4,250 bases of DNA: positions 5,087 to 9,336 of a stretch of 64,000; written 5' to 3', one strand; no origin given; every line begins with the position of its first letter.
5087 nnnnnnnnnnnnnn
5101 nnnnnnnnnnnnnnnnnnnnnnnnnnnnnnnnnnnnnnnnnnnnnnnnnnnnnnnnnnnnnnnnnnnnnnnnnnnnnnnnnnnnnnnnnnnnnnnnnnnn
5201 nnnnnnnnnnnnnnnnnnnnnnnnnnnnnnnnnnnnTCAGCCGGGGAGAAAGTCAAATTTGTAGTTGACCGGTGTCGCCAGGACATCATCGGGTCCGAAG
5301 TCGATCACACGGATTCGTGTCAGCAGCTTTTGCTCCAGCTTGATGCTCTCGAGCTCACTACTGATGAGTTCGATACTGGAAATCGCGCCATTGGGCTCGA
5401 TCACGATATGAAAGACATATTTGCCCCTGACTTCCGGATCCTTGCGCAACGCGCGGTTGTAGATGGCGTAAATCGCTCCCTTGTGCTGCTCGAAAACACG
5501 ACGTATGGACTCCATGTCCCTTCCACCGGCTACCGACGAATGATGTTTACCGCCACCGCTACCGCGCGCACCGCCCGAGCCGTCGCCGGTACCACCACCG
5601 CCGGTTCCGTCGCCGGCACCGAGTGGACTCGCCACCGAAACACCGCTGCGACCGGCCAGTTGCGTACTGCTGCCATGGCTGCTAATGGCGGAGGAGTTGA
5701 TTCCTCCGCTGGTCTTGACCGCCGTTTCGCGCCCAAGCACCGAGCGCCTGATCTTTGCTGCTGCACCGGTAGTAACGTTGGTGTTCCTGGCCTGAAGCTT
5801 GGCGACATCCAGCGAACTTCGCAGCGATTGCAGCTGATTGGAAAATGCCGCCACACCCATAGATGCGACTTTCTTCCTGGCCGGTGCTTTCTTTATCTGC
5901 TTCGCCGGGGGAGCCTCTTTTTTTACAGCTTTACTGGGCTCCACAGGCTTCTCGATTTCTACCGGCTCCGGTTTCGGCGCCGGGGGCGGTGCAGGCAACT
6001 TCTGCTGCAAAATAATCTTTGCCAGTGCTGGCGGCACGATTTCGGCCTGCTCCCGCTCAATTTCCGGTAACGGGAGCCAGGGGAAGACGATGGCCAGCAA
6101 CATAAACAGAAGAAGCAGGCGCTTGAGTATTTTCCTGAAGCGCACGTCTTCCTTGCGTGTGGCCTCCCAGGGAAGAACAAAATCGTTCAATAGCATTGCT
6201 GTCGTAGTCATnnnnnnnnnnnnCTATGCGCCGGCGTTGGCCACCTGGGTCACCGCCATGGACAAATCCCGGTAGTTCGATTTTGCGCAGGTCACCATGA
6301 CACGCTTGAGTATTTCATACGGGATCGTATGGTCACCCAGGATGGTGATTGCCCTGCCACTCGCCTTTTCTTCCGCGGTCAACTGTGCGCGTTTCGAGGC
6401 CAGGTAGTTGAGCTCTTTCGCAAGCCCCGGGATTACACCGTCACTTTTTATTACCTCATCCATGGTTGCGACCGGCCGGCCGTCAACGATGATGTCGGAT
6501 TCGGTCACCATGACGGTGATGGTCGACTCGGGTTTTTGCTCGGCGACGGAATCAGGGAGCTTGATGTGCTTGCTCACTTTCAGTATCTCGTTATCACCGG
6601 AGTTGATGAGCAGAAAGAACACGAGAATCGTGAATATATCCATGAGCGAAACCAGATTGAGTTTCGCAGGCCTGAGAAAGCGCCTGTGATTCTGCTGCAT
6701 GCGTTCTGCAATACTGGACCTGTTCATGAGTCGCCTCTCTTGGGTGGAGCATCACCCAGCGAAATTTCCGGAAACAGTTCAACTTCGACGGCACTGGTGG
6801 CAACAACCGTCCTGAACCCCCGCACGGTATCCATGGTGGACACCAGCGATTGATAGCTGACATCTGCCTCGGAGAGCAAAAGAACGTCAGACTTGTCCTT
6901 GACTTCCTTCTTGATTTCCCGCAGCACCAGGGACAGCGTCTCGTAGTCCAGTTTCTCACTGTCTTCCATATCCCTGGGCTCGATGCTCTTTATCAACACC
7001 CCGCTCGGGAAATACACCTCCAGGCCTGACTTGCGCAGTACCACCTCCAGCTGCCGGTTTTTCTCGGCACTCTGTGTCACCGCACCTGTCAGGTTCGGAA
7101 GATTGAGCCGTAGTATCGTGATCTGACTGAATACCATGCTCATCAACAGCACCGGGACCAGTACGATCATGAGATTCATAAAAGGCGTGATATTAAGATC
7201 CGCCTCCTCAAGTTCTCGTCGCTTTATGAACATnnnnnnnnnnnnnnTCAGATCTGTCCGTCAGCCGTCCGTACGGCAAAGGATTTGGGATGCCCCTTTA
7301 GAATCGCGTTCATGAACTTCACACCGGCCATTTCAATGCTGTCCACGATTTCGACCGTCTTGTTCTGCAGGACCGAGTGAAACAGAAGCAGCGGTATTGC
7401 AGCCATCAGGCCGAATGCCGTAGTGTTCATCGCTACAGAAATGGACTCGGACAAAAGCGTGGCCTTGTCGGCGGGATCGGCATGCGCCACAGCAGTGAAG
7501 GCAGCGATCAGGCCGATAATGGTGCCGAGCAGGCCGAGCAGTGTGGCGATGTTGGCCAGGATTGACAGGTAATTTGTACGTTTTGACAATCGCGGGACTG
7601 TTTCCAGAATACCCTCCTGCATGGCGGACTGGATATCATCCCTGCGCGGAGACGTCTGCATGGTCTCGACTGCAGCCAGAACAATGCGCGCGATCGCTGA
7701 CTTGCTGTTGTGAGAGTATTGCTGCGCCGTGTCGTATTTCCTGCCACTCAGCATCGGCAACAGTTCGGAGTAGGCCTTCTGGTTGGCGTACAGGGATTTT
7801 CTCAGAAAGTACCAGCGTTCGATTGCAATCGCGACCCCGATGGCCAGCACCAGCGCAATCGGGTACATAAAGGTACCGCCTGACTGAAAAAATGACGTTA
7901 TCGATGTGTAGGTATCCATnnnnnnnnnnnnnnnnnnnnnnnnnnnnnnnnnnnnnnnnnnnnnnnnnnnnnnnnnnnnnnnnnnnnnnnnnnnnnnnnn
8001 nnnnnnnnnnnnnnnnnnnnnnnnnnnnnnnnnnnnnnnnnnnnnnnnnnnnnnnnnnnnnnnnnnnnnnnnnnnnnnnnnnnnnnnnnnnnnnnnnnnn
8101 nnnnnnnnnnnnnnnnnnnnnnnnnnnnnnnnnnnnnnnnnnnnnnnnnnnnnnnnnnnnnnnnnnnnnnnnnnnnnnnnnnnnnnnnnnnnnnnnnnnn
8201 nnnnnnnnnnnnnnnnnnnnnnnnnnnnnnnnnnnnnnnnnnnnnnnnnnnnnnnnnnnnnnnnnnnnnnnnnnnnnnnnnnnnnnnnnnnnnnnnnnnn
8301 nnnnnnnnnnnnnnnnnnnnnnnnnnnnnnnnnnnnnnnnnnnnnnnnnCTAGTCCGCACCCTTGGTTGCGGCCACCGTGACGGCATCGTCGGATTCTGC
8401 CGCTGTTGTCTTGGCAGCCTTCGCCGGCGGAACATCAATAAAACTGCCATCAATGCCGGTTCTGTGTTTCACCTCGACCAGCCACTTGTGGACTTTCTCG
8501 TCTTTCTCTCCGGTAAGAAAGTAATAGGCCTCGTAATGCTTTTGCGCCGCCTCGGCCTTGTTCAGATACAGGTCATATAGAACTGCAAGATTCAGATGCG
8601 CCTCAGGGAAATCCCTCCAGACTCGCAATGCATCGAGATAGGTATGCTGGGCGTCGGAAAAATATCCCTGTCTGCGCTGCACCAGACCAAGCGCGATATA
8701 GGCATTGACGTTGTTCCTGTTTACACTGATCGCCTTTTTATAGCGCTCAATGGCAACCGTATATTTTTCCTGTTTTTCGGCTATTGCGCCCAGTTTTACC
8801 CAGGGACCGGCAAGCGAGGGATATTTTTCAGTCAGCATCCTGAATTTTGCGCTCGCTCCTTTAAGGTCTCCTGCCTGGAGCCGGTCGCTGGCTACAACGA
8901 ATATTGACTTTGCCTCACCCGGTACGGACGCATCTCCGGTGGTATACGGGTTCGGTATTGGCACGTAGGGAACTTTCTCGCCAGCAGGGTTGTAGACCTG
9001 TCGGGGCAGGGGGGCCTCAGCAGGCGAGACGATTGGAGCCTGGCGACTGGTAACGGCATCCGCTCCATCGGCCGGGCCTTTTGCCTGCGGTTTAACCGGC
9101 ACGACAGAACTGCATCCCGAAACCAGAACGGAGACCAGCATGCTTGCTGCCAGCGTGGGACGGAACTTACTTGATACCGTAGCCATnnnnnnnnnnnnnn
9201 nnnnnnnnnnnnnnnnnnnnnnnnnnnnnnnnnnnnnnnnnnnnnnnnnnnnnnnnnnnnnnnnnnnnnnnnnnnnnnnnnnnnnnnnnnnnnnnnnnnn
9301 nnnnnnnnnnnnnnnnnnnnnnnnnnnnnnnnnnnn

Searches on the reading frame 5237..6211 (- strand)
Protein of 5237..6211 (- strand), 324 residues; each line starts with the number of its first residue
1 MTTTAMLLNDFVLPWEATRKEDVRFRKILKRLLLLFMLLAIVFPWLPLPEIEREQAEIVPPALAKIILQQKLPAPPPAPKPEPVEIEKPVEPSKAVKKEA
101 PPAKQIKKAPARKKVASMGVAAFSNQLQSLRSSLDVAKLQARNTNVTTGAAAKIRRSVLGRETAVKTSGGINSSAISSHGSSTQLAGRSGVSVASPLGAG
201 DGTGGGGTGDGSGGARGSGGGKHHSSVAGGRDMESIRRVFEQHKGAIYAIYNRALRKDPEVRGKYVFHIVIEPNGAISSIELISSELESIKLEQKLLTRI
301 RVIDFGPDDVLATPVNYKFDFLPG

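Call 3: search_protein_families(library=pfam, proteins=[window:5237-6211:-], max_evalue=0.1)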
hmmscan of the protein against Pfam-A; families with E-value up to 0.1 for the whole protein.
window:5237-6211:- (324 aa): 0 families

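Call 4: search_protein_families(library=ncbifam, proteins=[window:5237-6211:-], max_evalue=0.1)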
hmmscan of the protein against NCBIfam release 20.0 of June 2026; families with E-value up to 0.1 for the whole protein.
window:5237-6211:- (324 aa): 3 families
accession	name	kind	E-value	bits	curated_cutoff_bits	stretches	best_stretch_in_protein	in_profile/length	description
NF033768.1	myxo_SS_tail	domain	1.8e-15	56.8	40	1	232-321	2-91/92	AgmX/PglI C-terminal domain-containing protein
NF033761.1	gliding_GltJ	equivalog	7.2e-07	28.7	450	1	53-166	397-510/671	adventurous gliding motility protein GltJ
NF033760.1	gliding_GltG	equivalog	1.8e-06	26.8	650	1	190-305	510-628/650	adventurous gliding motility protein GltG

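Call 52: find_homologous_proteins(query=window:5237-6211:-, max_evalue=0.00001)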
Query window:5237-6211:- (324 aa): 518 proteins with E <= 0.00001 among 8000 candidates; the best 120 are listed.
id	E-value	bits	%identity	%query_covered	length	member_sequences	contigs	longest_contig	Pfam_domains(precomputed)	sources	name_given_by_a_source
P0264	7.6e-206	700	100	100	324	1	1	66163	-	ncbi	ncbi:MAG: AgmX/PglI C-terminal domain-containing protein [Pseudomonadota bacterium]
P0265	4.5e-167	573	80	100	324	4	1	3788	-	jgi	jgi:protein TonB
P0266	1.9e-166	571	78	100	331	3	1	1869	-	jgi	-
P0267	6.2e-166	569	80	100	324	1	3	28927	-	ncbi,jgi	-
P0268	6.4e-166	569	81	100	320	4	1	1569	-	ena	-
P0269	2.1e-165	567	80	100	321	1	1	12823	-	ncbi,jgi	ncbi:MAG: AgmX/PglI C-terminal domain-containing protein [Gammaproteobacteria bacterium]|jgi:hypothe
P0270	5.6e-165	566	76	100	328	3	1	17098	-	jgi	jgi:protein TonB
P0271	1.9e-164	564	78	100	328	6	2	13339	-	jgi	jgi:protein TonB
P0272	2.1e-164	564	80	100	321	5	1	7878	-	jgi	jgi:protein TonB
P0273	3.0e-164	564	79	100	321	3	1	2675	-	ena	-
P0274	3.6e-164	563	79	100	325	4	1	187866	-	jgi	-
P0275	4.6e-164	563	79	100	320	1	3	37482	-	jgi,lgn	-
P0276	9.2e-164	562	78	100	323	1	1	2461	-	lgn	-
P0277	9.8e-162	555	79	100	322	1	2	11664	-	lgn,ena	-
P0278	4.1e-161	553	76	98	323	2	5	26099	-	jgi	jgi:protein TonB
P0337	2.6e-137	475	70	100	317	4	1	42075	-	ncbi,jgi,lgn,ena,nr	ncbi:MAG: AgmX/PglI C-terminal domain-containing protein [Gammaproteobacteria bacterium]|nr:AgmX/Pgl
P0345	3.0e-131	455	63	100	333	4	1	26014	-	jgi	jgi:protein TonB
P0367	5.2e-123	428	61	100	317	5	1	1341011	-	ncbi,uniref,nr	ncbi:TonB family C-terminal domain-containing protein [Marinobacter lipolyticus SM19]|uniref:TonB fa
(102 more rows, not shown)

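Call 54: find_encoding_contigs(protein=P0274, flank=6000, max_places=1)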
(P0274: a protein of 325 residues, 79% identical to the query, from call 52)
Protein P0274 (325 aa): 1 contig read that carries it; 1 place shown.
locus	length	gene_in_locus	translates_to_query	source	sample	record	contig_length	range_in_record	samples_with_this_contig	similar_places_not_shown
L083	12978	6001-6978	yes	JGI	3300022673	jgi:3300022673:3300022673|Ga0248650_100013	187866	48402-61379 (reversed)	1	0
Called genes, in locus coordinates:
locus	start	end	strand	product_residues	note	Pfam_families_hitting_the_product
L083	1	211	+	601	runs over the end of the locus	PF13432:TPR_16 (faint), PF12895:ANAPC3 (faint), PF00515:TPR_1 (faint), PF07719:TPR_2 (faint), PF13181:TPR_8 (faint)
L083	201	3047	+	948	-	PF00515:TPR_1 (faint), PF13424:TPR_12 (faint), PF13525:YfiO (weak), PF24575:TPR_Slam (faint), PF07719:TPR_2 (faint), PF12895:ANAPC3 (faint), PF13174:TPR_6 (faint), PF13181:TPR_8 (faint), +6 more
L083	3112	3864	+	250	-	PF25063:ARM_TT21_C (faint), PF13431:TPR_17 (faint), PF07719:TPR_2 (faint), PF13181:TPR_8 (faint), PF13428:TPR_14 (faint), PF13424:TPR_12 (weak), PF13432:TPR_16 (weak), PF13414:TPR_11, +2 more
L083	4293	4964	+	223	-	PF01618:MotA_ExbB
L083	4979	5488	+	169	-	PF02472:ExbD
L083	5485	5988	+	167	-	PF02472:ExbD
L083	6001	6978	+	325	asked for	-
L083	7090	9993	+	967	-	PF07676:PD40 (faint)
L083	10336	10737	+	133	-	PF10861:DUF2784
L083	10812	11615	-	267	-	PF12048:DUF3530, PF12697:Abhydrolase_6 (faint), PF12048:DUF3530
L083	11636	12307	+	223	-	-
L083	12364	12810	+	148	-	PF07386:DUF1499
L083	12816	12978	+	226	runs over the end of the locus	PF00596:Aldolase_II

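Call 55: find_encoding_contigs(protein=P0345, flank=6000, max_places=1)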
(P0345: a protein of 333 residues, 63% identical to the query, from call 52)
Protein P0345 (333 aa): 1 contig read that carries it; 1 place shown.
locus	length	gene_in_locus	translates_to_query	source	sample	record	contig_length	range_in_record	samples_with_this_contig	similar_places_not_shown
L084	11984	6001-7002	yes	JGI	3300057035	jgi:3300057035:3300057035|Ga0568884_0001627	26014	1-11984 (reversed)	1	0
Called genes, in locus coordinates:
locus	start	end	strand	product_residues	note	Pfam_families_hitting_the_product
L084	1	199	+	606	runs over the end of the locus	PF12895:ANAPC3 (weak)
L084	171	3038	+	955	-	PF07719:TPR_2 (faint), PF13424:TPR_12 (faint), PF12895:ANAPC3 (faint), PF13174:TPR_6 (faint), PF13428:TPR_14 (faint), PF13431:TPR_17 (faint), PF13432:TPR_16 (faint), PF13525:YfiO (weak), +1 more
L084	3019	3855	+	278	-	PF25063:ARM_TT21_C (faint), PF07719:TPR_2 (faint), PF13181:TPR_8 (faint), PF13424:TPR_12 (faint), PF13428:TPR_14 (faint), PF13431:TPR_17 (faint), PF13432:TPR_16 (faint), PF13414:TPR_11, +3 more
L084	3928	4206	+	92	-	-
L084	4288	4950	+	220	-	PF01618:MotA_ExbB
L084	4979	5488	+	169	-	PF02472:ExbD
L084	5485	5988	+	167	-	PF02472:ExbD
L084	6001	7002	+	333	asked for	-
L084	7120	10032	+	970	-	PF07676:PD40 (faint)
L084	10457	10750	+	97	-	-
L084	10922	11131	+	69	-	-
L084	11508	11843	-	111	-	PF04325:DUF465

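Call 56: find_encoding_contigs(protein=P0367, flank=6000, max_places=1)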
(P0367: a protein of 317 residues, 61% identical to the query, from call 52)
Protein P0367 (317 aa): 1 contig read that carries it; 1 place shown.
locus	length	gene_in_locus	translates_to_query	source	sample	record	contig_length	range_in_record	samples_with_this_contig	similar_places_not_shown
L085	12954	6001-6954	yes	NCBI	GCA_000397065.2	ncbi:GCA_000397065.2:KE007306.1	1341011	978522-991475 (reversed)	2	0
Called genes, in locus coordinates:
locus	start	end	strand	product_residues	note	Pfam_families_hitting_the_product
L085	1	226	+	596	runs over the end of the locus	-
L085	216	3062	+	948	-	PF13428:TPR_14 (faint), PF00515:TPR_1 (faint), PF07719:TPR_2 (faint), PF13176:TPR_7 (faint), PF13181:TPR_8 (faint), PF13174:TPR_6 (weak), PF13525:YfiO (weak), PF14559:TPR_19 (weak), +2 more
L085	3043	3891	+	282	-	PF14559:TPR_19 (faint), PF07719:TPR_2 (faint), PF13181:TPR_8 (faint), PF13424:TPR_12 (faint), PF13428:TPR_14 (faint), PF00515:TPR_1 (faint), PF13176:TPR_7 (faint), PF13432:TPR_16, +2 more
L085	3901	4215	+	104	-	-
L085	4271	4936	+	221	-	PF01618:MotA_ExbB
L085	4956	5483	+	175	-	PF02472:ExbD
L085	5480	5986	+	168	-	PF02472:ExbD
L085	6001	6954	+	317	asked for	-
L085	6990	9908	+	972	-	-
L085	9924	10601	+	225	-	-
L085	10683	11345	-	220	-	PF00484:Pro_CA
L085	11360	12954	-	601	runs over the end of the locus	PF00682:HMGL-like, PF02436:PYC_OADA, PF25917:BSH_RND (faint), PF00364:Biotin_lipoyl, PF25984:BSH_YknX (faint)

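Call 57: find_encoding_contigs(protein=P0337, flank=6000, max_places=1)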
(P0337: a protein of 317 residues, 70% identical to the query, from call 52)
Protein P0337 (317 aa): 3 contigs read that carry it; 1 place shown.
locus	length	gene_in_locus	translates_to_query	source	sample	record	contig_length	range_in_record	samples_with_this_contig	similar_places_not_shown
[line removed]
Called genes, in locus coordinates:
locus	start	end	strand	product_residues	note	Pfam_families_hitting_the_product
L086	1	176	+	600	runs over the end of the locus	PF12895:ANAPC3 (faint)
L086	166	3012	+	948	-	PF13424:TPR_12 (faint), PF13432:TPR_16 (faint), PF13525:YfiO (faint), PF00515:TPR_1 (faint), PF07719:TPR_2 (faint), PF12895:ANAPC3 (faint), PF13174:TPR_6 (faint)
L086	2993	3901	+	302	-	PF13431:TPR_17 (faint), PF13432:TPR_16 (faint), PF07719:TPR_2 (faint), PF13174:TPR_6 (faint), PF13181:TPR_8 (faint), PF13428:TPR_14 (faint), PF13424:TPR_12 (weak), PF14559:TPR_19 (weak), +3 more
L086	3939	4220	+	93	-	-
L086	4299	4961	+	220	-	PF01618:MotA_ExbB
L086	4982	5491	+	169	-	PF02472:ExbD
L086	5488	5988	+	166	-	PF02472:ExbD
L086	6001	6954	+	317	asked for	-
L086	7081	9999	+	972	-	PF07676:PD40 (faint)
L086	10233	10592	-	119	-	-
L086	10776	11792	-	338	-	PF00561:Abhydrolase_1, PF12146:Hydrolase_4, PF12697:Abhydrolase_6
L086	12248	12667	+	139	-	-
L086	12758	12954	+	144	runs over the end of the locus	PF21352:Zn_ribbon_Thio2, PF00085:Thioredoxin, PF13098:Thioredoxin_2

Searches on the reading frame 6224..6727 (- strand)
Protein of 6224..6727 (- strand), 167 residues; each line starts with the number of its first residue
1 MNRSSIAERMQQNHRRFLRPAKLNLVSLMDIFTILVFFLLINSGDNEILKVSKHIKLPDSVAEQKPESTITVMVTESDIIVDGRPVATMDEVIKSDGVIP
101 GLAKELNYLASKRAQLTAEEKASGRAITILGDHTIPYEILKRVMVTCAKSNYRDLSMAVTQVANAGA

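Call 3: search_protein_families(library=pfam, proteins=[window:6224-6727:-], max_evalue=0.1)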
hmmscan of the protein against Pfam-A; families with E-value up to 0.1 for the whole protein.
window:6224-6727:- (167 aa): 1 family
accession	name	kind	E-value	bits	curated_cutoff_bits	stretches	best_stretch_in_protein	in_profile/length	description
PF02472.21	ExbD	-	3e-12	47.1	25.4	1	21-160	6-126/128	Biopolymer transport protein ExbD/TolR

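Call 4: search_protein_families(library=ncbifam, proteins=[window:6224-6727:-], max_evalue=0.1)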
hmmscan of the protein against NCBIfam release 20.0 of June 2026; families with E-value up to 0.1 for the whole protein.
window:6224-6727:- (167 aa): 2 families
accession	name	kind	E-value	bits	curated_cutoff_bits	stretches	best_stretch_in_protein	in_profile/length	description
TIGR02801.1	tolR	equivalog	0.00014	22.5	127.3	1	21-158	3-127/129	protein TolR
NF008248.0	PRK11024.1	equivalog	0.0033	17.5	162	1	11-141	5-122/142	colicin uptake protein TolR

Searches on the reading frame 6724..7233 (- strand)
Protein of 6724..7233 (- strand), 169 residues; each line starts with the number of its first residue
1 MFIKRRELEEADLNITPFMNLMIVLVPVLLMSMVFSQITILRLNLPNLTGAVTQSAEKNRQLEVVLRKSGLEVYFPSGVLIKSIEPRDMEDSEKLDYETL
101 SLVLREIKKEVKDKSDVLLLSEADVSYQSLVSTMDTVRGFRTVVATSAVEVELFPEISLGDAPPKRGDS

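Call 3: search_protein_families(library=pfam, proteins=[window:6724-7233:-], max_evalue=0.1)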
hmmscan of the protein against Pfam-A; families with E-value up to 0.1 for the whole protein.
window:6724-7233:- (169 aa): 1 family
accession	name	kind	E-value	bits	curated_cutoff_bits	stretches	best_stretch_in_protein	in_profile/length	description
PF02472.21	ExbD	-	8.8e-14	52.1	25.4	1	9-139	4-115/128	Biopolymer transport protein ExbD/TolR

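Call 4: search_protein_families(library=ncbifam, proteins=[window:6724-7233:-], max_evalue=0.1)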
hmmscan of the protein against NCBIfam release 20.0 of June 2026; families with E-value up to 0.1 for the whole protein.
window:6724-7233:- (169 aa): 4 families
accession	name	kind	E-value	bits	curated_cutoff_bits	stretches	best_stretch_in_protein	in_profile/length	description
TIGR02801.1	tolR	equivalog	2.1e-07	31.6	127.3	1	11-138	3-117/129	protein TolR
TIGR02804.1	ExbD_2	equivalog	1.9e-06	28.3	123.45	1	12-66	3-56/121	TonB system transport protein ExbD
NF008429.0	PRK11267.1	equivalog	2.4e-06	27.7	216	1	9-62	14-66/141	TonB system transport protein ExbD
TIGR02803.1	ExbD_1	equivalog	2.3e-05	24.5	152.95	1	12-58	3-48/122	TonB system transport protein ExbD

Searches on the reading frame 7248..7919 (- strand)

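Call 3: search_protein_families(library=pfam, proteins=[window:7248-7919:-], max_evalue=0.1)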
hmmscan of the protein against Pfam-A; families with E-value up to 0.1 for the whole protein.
window:7248-7919:- (223 aa): 3 families
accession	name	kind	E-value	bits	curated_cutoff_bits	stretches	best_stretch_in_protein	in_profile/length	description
PF01618.21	MotA_ExbB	-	3.8e-28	98.2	22.9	1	72-197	2-127/127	MotA/TolQ/ExbB proton channel family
PF20990.2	DUF2207_C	-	0.024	14.8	33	1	85-190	103-195/247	Predicted membrane protein (DUF2207) C-terminal domain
PF23566.1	RTG2_C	-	0.05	13.5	27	1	65-159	7-98/225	RTG2 C-terminal domain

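Call 4: search_protein_families(library=ncbifam, proteins=[window:7248-7919:-], max_evalue=0.1)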
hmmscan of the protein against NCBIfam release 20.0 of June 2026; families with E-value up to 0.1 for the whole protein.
window:7248-7919:- (223 aa): 10 families
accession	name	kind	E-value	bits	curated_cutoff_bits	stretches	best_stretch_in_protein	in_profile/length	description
TIGR02796.1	tolQ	equivalog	1.1e-15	58.1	221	1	30-206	29-214/216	protein TolQ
TIGR02805.1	exbB2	equivalog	3.8e-12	46.5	135.35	1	111-187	51-126/138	TonB-system energizer ExbB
TIGR02797.1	exbB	equivalog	1.3e-11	44.7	206.2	1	44-188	40-191/211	tonB-system energizer ExbB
NF007722.0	PRK10414.1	equivalog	2.1e-09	37.3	402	1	50-185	56-199/244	tol-pal system-associated acyl-CoA thioesterase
NF008066.0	PRK10801.1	equivalog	7.9e-08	32.1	403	1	99-206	111-213/230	Tol-Pal system protein TolQ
NF005997.1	PRK08124.1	equivalog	9.7e-05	21.5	340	1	93-174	122-197/259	flagellar motor stator protein MotA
NF006527.0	PRK08990.1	equivalog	0.00011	21.6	341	1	94-174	119-193/254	flagellar motor protein PomA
TIGR00800.1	ncs1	subfamily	0.0052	15.5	353.1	1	14-89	363-434/447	NCS1 family nucleobase:cation symporter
NF006284.1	PRK08456.1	equivalog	0.0082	15.3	380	1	94-193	122-216/252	flagellar motor stator protein MotA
NF005237.0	PRK06743.1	equivalog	0.02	14.2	373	1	92-174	140-216/277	flagellar motor protein MotP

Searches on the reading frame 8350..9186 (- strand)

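Call 3: search_protein_families(library=pfam, proteins=[window:8350-9186:-], max_evalue=0.1)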
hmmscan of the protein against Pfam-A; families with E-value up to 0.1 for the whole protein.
window:8350-9186:- (278 aa): 15 families
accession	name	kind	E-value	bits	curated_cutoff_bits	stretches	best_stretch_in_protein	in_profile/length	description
PF13414.12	TPR_11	-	3.4e-13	49.5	26.8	1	138-174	6-42/42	TPR repeat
PF13432.12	TPR_16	-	2.7e-08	34.5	32.7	2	165-222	2-58/65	Tetratricopeptide repeat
PF13428.12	TPR_14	-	1.3e-07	32.1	23.5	1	161-202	2-43/44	Tetratricopeptide repeat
PF07719.23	TPR_2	-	1.3e-07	31.6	27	1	129-159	4-34/34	Tetratricopeptide repeat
PF13431.12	TPR_17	-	6.7e-07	29.5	24.4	1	149-174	2-27/34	Tetratricopeptide repeat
PF13424.12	TPR_12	-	8.8e-07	29.5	30.1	1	128-191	5-76/77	Tetratricopeptide repeat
PF13181.12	TPR_8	-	2.4e-06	27.7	25.7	1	129-159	4-34/34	Tetratricopeptide repeat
PF25063.1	ARM_TT21_C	-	9.3e-06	26.1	35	1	114-189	83-158/209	Tetratricopeptide repeat protein 21 C-terminal ARM domain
PF00515.34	TPR_1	-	9.4e-05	22.5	27.8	1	129-159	4-34/34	Tetratricopeptide repeat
PF14559.12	TPR_19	-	0.00039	21.1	25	1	138-184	3-49/68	Tetratricopeptide repeat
PF13176.12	TPR_7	-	0.00043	20.6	27.9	0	162-191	1-32/36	Tetratricopeptide repeat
PF24575.1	TPR_Slam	-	0.0039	18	35.2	0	133-162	54-83/104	Surface lipoprotein assembly modifier, N-terminal TPR repeats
PF23914.1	TPR_CcmH_CycH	-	0.0074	16.6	42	1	126-167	50-91/158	Cytochrome c-type biogenesis protein H TPR domain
PF16918.11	PknG_TPR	-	0.017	14.4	27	1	102-199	138-234/340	Protein kinase G tetratricopeptide repeat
PF17874.7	TPR_MalT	-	0.086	12.5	45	0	156-207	76-132/336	MalT-like TPR region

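Call 4: search_protein_families(library=ncbifam, proteins=[window:8350-9186:-], max_evalue=0.1)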
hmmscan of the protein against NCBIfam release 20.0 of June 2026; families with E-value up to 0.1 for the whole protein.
window:8350-9186:- (278 aa): 18 families
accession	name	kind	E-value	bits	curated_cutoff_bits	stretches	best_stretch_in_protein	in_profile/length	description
TIGR02917.1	PEP_TPR_lipo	equivalog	2.6e-11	42.2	312.2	1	96-219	435-557/899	XrtA/PEP-CTERM system TPR-repeat protein PrsT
NF033758.1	gliding_GltE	equivalog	2e-08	33.6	225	1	103-227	233-357/411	adventurous gliding motility TPR repeat lipoprotein GltE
TIGR02552.1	LcrH_SycD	equivalog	7.9e-08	32.1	104.8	2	94-161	20-87/136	SycD/LcrH family type III secretion system chaperone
NF040959.1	MamA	equivalog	1.6e-06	27.8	200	1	111-217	90-195/204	magnetosome protein MamA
NF033920.0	C39_PA2778_fam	equivalog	5.5e-06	26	150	1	91-188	155-252/255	PA2778 family cysteine peptidase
TIGR02521.1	type_IV_pilW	equivalog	7.7e-06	25.6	154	1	139-221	112-195/234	type IV pilus biogenesis/stability protein PilW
NF033762.1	social_mot_Tgl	equivalog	4.1e-05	23.1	225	1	157-220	28-91/252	social motility TPR repeat lipoprotein Tgl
NF002725.1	PRK02603.1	equivalog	0.00025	21.1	143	1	133-221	42-133/173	photosystem I assembly protein Ycf3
TIGR00540.1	TPR_hemY_coli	hypoth_equivalog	0.00028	19.8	142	1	142-219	308-383/385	heme biosynthesis-associated TPR protein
TIGR02795.1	tol_pal_ybgF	equivalog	0.0003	21.4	90.1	1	95-195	5-108/119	tol-pal system protein YbgF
TIGR00990.1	3a0801s09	subfamily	0.00079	18.2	757.25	1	140-200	413-473/615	mitochondrial import receptor subunit TOM70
NF011890.0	PRK15363.1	equivalog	0.0015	18.2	163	1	88-162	31-105/157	CesD/SycD/LcrH family type III secretion system chaperone SscA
NF008755.0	PRK11788.1-3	equivalog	0.0035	16.7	430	1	136-244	190-292/388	lipopolysaccharide assembly protein LapB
NF047371.1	FlcA_CTERM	equivalog_domain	0.0042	15.6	300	1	104-189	451-536/646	periplasmic flagellar collar protein FlcA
TIGR03302.1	OM_YfiO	subfamily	0.0054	16.2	81.4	1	91-165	32-109/239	outer membrane protein assembly factor BamD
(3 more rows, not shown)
